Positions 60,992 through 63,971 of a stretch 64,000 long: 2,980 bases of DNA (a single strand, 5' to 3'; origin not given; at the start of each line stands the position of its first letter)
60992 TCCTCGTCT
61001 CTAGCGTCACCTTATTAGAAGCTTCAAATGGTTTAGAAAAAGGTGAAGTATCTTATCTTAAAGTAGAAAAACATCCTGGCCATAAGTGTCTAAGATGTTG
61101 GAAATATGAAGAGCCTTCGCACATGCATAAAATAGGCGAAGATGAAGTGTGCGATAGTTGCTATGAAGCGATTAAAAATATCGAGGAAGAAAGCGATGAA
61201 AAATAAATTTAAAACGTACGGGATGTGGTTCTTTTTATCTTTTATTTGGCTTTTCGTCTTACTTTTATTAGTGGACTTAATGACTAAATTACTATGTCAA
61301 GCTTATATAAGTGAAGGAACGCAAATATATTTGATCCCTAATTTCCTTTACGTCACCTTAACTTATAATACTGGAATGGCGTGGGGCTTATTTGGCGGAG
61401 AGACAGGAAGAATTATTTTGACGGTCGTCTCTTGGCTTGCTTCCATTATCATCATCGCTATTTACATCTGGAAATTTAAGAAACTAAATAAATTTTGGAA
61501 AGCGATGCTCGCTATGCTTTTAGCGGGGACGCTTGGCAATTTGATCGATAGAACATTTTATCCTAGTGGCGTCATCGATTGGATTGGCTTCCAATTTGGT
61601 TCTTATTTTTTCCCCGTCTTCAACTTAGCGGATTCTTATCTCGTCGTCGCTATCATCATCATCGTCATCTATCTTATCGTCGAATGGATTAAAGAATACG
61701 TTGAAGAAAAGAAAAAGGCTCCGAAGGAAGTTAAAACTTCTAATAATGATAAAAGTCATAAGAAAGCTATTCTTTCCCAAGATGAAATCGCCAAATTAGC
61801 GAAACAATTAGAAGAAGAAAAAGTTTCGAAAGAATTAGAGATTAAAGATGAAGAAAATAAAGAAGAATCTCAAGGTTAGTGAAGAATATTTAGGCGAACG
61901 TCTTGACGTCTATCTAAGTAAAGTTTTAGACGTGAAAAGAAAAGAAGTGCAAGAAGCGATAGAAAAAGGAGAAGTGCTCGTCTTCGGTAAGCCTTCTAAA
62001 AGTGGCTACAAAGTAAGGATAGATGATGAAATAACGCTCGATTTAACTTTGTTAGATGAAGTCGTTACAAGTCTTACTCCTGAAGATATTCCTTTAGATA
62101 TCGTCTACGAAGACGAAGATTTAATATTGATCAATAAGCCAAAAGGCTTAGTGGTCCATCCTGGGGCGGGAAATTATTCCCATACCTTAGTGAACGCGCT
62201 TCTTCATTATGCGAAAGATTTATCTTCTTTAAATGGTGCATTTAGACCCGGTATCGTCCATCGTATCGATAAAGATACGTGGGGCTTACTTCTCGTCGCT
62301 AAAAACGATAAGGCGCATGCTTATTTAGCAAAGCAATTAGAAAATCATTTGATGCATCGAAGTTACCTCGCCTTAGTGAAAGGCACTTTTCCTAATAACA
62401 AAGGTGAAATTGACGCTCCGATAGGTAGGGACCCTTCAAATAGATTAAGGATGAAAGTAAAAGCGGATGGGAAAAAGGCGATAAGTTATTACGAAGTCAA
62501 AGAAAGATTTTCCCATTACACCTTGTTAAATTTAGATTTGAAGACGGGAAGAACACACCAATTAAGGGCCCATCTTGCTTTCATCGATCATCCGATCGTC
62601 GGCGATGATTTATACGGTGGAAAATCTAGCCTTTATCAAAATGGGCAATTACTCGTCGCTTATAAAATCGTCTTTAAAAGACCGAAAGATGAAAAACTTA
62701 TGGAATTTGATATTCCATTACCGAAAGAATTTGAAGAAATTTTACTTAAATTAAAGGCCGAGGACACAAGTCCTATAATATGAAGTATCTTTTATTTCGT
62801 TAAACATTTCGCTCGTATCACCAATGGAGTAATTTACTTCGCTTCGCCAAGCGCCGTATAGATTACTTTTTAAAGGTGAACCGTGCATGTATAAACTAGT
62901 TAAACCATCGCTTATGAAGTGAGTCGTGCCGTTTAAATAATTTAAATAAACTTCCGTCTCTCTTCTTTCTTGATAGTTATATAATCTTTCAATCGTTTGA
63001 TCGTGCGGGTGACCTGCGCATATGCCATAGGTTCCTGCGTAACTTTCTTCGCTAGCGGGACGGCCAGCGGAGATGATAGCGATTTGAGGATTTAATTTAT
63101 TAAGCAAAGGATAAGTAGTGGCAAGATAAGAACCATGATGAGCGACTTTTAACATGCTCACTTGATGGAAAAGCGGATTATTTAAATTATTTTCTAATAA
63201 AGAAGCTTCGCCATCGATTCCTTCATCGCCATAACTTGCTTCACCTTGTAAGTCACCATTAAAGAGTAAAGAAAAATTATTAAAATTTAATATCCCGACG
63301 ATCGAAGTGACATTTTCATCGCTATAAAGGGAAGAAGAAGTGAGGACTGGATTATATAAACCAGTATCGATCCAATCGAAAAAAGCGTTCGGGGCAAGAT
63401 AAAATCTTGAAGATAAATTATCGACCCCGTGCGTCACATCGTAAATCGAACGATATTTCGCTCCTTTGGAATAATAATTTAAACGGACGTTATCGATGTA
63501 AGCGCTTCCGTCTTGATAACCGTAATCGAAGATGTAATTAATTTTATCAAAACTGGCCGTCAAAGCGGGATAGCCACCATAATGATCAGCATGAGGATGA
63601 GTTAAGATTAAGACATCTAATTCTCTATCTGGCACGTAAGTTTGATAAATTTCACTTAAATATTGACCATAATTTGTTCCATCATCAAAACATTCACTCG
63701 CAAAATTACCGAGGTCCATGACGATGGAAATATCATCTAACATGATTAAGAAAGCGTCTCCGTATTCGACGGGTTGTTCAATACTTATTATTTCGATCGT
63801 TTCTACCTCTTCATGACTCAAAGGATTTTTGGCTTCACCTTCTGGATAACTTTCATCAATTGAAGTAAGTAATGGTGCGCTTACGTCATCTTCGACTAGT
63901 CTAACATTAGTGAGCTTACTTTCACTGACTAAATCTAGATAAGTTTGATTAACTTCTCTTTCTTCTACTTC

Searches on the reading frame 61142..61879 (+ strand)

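Call 75: search_protein_families(library=pfam, proteins=[window:61142-61879:+], max_evalue=0.0001)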
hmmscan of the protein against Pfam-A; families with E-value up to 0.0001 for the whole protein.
window:61142-61879:+ (245 aa): 1 family
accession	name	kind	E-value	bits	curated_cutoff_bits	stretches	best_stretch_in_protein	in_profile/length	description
PF01252.23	Peptidase_A8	-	2.3e-33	115.8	25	1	38-179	2-141/142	Signal peptidase (SPase) II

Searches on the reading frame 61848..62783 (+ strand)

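Call 75: search_protein_families(library=pfam, proteins=[window:61848-62783:+], max_evalue=0.0001)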
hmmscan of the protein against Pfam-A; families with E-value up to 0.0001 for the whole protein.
window:61848-62783:+ (311 aa): 2 families
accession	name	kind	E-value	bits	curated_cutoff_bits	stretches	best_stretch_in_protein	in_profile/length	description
PF00849.27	PseudoU_synth_2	-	2e-34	119.4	26.8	1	91-244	1-151/152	RNA pseudouridylate synthase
PF01479.30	S4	-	6.9e-07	29.3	22.8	1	17-62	1-48/48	S4 domain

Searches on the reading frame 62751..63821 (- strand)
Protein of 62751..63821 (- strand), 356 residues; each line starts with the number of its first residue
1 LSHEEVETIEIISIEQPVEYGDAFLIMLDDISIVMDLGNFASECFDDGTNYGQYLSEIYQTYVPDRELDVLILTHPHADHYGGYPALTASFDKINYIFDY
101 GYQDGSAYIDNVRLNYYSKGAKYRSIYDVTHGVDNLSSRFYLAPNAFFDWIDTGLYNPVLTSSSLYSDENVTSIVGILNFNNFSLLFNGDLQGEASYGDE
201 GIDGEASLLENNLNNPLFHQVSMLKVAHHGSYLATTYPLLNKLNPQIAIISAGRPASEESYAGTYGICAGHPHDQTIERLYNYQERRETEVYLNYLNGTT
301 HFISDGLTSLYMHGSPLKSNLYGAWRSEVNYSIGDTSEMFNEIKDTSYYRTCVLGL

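Call 75: search_protein_families(library=pfam, proteins=[window:62751-63821:-], max_evalue=0.0001)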
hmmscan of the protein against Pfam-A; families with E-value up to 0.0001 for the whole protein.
window:62751-63821:- (356 aa): 1 family
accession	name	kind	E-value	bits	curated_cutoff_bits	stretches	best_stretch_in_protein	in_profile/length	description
PF00753.33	Lactamase_B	-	5.7e-10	39.9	22.7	1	56-253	33-195/196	Metallo-beta-lactamase superfamily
